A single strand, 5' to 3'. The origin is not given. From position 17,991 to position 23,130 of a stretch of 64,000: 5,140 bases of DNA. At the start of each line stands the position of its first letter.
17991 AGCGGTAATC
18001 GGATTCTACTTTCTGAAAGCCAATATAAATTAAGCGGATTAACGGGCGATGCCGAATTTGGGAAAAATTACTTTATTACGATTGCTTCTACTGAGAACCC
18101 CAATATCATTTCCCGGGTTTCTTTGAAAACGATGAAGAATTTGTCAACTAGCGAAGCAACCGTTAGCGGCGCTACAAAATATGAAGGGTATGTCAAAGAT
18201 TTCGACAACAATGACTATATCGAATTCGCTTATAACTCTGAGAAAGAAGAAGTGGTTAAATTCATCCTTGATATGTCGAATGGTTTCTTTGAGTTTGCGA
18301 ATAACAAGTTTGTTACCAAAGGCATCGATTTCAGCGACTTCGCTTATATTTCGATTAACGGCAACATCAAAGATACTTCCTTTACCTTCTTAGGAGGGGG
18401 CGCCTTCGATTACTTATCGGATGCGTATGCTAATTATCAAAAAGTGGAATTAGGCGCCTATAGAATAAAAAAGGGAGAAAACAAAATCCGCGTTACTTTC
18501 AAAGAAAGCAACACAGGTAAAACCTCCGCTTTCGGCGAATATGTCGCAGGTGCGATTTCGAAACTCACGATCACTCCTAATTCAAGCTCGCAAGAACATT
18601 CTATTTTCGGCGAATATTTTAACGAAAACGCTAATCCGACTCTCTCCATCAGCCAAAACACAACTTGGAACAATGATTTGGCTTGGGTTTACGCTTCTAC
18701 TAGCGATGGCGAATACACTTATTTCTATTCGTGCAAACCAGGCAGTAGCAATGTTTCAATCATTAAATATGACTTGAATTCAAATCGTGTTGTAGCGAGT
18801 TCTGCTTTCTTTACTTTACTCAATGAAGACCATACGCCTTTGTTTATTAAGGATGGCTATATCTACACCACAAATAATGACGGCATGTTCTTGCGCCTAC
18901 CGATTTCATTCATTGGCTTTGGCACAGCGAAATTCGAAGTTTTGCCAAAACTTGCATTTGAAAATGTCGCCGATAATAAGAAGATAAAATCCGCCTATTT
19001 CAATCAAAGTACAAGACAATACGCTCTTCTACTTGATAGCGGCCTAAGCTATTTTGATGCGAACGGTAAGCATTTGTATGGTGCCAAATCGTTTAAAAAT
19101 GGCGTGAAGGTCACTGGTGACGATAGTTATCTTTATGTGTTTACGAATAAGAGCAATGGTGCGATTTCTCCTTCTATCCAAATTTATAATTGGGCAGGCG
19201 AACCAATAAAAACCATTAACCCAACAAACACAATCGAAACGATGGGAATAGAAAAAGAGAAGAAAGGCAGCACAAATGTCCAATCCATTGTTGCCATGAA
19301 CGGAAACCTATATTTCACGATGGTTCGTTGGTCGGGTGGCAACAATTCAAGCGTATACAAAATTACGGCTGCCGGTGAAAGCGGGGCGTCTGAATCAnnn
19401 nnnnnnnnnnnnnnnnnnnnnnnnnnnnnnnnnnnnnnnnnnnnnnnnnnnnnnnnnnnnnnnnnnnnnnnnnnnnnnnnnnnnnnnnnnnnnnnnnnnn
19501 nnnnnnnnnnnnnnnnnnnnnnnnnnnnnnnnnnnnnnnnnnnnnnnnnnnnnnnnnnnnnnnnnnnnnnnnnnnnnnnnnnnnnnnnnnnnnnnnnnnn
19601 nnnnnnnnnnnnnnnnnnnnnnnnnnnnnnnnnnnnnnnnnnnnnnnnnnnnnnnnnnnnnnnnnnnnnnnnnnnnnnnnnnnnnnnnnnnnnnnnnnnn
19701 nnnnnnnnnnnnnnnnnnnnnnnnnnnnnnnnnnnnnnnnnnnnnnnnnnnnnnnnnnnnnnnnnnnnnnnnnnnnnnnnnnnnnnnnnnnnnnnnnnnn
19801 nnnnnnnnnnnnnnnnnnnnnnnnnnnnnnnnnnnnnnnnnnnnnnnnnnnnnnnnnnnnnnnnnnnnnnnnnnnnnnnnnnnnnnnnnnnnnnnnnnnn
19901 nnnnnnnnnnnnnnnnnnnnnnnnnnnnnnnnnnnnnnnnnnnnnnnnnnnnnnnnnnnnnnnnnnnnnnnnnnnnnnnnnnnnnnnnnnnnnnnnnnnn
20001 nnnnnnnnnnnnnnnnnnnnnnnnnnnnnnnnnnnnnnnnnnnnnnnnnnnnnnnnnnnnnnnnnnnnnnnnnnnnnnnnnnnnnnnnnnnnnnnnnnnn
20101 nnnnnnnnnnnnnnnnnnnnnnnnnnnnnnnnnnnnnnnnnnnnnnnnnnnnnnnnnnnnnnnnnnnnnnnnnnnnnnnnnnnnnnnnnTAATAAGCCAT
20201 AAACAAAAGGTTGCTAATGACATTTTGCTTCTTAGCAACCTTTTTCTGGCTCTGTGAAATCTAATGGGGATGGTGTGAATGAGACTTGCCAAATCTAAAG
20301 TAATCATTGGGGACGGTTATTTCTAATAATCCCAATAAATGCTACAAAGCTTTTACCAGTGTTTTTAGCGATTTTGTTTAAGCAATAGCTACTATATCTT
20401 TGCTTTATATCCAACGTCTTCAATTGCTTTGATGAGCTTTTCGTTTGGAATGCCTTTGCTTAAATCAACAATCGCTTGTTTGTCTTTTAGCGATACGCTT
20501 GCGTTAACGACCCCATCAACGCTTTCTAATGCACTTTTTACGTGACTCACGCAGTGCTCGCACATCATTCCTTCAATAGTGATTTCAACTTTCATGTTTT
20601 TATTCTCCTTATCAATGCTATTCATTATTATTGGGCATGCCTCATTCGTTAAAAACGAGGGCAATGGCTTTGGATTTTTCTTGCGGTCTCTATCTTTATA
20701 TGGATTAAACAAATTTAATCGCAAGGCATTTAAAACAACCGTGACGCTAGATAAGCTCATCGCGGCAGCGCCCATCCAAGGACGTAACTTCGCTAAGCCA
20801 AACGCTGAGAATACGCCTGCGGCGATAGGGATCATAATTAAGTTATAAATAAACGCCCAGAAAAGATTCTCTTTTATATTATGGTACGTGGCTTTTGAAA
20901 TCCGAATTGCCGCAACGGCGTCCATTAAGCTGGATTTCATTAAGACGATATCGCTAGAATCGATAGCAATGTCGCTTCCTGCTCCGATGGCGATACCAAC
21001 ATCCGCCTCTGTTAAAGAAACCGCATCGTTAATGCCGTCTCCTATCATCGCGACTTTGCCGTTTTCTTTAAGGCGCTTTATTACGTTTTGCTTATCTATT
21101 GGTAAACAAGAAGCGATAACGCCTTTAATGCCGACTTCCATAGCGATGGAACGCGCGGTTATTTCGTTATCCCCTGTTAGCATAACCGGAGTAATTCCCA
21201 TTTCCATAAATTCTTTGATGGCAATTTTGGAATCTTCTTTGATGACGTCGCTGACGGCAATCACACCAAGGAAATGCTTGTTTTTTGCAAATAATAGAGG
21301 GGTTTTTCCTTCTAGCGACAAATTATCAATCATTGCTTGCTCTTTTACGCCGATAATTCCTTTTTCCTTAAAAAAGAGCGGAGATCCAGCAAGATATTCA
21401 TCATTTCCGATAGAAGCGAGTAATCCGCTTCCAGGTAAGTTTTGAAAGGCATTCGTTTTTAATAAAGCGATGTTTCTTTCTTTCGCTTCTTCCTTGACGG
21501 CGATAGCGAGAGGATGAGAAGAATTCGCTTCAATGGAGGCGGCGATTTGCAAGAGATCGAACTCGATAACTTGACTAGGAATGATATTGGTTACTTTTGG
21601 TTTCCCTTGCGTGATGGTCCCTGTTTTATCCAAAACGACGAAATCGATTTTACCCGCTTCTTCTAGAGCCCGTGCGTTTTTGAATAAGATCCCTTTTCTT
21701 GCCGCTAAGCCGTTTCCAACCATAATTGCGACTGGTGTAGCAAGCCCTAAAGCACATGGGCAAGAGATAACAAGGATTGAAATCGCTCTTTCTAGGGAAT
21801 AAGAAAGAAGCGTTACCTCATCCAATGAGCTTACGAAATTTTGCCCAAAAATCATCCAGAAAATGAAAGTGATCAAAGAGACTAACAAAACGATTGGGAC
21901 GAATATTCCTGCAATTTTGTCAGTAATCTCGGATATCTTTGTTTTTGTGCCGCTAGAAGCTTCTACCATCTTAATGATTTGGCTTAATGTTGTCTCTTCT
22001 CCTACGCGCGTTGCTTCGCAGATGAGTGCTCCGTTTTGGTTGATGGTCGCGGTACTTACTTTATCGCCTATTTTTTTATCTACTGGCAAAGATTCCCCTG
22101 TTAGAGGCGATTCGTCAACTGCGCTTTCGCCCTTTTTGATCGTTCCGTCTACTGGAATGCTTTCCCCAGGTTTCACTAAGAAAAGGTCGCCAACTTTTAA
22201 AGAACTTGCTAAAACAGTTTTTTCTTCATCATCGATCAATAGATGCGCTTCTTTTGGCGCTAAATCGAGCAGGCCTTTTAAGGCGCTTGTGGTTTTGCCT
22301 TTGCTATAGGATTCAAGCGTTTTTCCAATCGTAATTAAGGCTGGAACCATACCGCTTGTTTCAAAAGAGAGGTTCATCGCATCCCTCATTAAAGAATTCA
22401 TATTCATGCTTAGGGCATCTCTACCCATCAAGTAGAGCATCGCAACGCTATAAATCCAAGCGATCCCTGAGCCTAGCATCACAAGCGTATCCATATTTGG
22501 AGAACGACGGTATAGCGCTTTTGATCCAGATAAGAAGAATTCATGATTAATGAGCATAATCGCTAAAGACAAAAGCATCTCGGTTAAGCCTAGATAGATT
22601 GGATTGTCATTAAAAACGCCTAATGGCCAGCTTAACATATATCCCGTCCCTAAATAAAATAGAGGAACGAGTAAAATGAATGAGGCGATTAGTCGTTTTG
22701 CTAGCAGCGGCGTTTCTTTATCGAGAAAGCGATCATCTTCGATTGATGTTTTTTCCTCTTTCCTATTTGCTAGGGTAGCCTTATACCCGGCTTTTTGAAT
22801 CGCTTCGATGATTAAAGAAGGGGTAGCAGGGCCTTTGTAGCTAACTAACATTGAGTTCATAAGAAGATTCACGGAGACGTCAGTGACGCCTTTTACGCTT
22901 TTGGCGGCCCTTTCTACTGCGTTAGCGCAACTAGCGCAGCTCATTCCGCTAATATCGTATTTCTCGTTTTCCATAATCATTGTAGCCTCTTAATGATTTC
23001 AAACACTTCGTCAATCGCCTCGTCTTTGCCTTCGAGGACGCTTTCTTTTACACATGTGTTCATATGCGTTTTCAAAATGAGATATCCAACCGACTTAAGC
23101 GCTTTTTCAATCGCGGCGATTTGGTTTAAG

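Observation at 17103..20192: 1029-aa orphan surface protein co-transcribed with the GH3 enzyme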

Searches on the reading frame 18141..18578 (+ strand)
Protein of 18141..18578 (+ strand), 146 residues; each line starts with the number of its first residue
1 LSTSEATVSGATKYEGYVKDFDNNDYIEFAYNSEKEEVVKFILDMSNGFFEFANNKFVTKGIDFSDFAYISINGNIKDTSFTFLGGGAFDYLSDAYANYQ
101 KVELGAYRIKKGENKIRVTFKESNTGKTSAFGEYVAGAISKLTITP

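Call 55: search_solved_structures(query=A3, max_evalue=10, show_alignments=3)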
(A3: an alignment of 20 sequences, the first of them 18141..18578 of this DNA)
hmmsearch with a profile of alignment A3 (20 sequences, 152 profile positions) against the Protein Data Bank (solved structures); distinct sequences matched with E-value up to 10: 17.
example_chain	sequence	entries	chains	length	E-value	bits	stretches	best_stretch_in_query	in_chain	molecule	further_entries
3zm8_A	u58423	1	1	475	1.6e-06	31.2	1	2-56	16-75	GH26 ENDO-BETA-1,4-MANNANASE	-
5x7g_A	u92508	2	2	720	8.4e-05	25.6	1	2-52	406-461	Cycloisomaltooligosaccharide glucanotransferase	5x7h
2w1w_A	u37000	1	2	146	0.0002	24.4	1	2-108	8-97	LIPOLYTIC ENZYME, G-D-S-L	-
2w47_A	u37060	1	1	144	0.00022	24.3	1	2-108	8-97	LIPOLYTIC ENZYME, G-D-S-L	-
2vzp_A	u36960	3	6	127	0.0011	22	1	2-52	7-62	EXO-BETA-D-GLUCOSAMINIDASE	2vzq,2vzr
5x7o_A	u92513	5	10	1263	0.0095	19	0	2-52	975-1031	Glycoside hydrolase family 31 alpha-glucosidase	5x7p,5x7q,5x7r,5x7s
2wz8_A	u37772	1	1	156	0.044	16.8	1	7-125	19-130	CELLULOSOME PROTEIN DOCKERIN TYPE I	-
2w87_A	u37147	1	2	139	0.07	16.2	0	100-128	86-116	ESTERASE D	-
2w46_A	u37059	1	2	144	0.078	16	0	100-128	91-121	ESTERASE D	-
2vzo_A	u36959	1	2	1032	0.11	15.5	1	2-52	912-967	EXO-BETA-D-GLUCOSAMINIDASE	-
2vzs_A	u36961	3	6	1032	0.11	15.5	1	2-52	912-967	EXO-BETA-D-GLUCOSAMINIDASE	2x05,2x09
2vzu_A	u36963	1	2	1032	0.11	15.5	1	2-52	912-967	EXO-BETA-D-GLUCOSAMINIDASE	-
2vzt_A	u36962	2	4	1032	0.11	15.5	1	2-52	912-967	EXO-BETA-D-GLUCOSAMINIDASE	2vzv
6dkq_A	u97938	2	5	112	0.14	15.2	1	69-130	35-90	Heme-binding protein Shr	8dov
7cud_A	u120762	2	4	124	0.17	14.9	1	69-130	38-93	Amino acid ABC transporter substrate-binding protein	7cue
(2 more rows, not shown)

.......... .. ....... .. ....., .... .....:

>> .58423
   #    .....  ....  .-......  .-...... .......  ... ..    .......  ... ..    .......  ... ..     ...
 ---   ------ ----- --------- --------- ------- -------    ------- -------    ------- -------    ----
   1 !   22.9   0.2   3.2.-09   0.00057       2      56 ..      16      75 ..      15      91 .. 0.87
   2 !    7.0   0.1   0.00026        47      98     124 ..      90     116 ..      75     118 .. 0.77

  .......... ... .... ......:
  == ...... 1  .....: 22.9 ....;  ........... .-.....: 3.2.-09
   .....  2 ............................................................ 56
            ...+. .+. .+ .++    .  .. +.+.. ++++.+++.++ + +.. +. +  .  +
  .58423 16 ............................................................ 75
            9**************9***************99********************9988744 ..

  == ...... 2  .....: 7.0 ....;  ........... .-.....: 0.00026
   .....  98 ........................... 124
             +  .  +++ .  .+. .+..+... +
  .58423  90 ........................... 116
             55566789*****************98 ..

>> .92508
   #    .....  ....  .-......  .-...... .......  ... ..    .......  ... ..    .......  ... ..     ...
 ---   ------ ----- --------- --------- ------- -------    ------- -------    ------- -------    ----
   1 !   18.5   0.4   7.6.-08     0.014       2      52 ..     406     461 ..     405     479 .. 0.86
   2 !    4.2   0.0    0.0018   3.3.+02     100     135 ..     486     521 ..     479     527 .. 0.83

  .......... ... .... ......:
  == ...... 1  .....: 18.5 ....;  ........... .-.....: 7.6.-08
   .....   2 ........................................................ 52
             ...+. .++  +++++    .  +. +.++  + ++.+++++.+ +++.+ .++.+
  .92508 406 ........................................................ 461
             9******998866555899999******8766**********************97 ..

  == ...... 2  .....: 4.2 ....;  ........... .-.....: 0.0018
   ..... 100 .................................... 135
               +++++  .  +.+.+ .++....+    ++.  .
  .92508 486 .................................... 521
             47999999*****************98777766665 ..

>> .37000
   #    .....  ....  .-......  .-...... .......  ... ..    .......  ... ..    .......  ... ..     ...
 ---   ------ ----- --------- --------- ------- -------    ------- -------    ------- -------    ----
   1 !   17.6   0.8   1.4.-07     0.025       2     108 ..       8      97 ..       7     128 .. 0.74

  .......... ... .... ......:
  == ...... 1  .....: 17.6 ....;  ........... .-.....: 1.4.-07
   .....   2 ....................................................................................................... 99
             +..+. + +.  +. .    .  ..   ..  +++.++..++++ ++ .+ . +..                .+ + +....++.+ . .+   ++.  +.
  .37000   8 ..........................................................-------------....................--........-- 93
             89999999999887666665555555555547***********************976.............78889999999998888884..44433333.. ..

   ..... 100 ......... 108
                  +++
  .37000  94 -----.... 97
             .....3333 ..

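Call 56: search_protein_families(library=pfam, alignment_id=A3, max_evalue=1)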
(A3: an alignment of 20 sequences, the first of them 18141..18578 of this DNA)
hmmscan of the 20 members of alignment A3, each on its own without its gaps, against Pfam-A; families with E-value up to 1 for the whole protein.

A. member 1, window:18141-18578:+ (146 aa): 0 families

B. families by the number of members that match (of 20 scanned): 23 families
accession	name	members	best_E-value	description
PF14683.12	CBM-like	3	1.5e-05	Polysaccharide lyase family 4, domain III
PF16990.11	CBM_35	2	0.036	Carbohydrate binding module (family 35)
PF17081.10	SOP4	1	0.0068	Suppressor of PMA 1-7 protein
PF17961.7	Big_8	1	0.014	Bacterial Ig domain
PF17803.7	Cadherin_4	1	0.015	Bacterial cadherin-like domain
PF11485.14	STK_08120-like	1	0.023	STK_08120-like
PF14667.12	Polysacc_synt_C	1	0.023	Polysaccharide biosynthesis C-terminal domain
PF22097.1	McpB_HAMP_1st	1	0.036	Methyl-accepting chemotaxis protein McpB, first HAMP domain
PF25275.1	Golvesin_C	1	0.036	Golvesin C-terminal domain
PF23972.1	DUF7298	1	0.051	Domain of unknown function (DUF7298)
PF01833.30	TIG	1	0.06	IPT/TIG domain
PF16669.11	TTC5_OB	1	0.065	Tetratricopeptide repeat protein 5 OB fold domain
PF12856.12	ANAPC9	1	0.079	Anaphase-promoting complex subunit 9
PF19020.6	Ta1207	1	0.083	Ta1207 family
PF06534.19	RGM_C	1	0.099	Repulsive guidance molecule (RGM) C-terminal domain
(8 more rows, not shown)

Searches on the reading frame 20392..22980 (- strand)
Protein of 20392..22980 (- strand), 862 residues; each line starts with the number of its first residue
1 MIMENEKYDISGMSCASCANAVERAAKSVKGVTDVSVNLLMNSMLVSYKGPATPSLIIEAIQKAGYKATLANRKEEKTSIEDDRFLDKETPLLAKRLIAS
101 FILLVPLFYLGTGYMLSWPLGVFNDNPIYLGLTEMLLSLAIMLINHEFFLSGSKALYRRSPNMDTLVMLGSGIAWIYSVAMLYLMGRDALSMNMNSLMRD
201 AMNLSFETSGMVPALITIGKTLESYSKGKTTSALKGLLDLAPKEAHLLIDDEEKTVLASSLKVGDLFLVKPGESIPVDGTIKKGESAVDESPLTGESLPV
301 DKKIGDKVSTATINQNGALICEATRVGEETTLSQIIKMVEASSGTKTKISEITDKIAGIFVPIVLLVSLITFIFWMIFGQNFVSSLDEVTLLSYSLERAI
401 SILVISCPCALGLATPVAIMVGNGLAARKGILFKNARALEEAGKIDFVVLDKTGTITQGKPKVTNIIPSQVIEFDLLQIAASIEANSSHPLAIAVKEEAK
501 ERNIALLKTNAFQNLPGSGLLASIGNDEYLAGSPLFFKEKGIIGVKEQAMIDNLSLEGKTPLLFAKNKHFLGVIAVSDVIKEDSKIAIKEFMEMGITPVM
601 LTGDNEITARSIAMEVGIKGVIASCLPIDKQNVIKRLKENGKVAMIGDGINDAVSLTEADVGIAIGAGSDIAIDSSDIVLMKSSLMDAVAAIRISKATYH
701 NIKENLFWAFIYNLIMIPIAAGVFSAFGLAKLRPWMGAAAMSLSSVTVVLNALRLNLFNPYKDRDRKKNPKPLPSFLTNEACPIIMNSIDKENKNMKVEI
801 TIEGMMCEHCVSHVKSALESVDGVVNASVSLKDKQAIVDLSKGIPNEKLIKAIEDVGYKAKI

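Call 5: search_protein_families(library=pfam, proteins=[window:20392-22980:-], max_evalue=0.1)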
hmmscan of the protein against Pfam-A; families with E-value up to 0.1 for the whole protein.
window:20392-22980:- (862 aa): 6 families
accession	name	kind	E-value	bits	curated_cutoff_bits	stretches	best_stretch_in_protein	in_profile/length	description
PF00122.25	E1-E2_ATPase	-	3.2e-56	190.2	28.1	1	240-429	2-181/181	E1-E2 ATPase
PF00403.32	HMA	-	3.6e-30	104.6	24.8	2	8-67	2-62/62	Heavy-metal-associated domain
PF00702.32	Hydrolase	-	1.3e-27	97.9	26.4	1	445-659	1-190/191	haloacid dehalogenase-like hydrolase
PF19803.4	DUF6286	-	0.00023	22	35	0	11-40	33-62/108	Family of unknown function (DUF6286)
PF08282.18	Hydrolase_3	-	0.00095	19.4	20.9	1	639-690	202-252/255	haloacid dehalogenase-like hydrolase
PF19991.5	HMA_2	-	0.032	14.6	30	0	18-73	31-87/154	Heavy metal associated domain 2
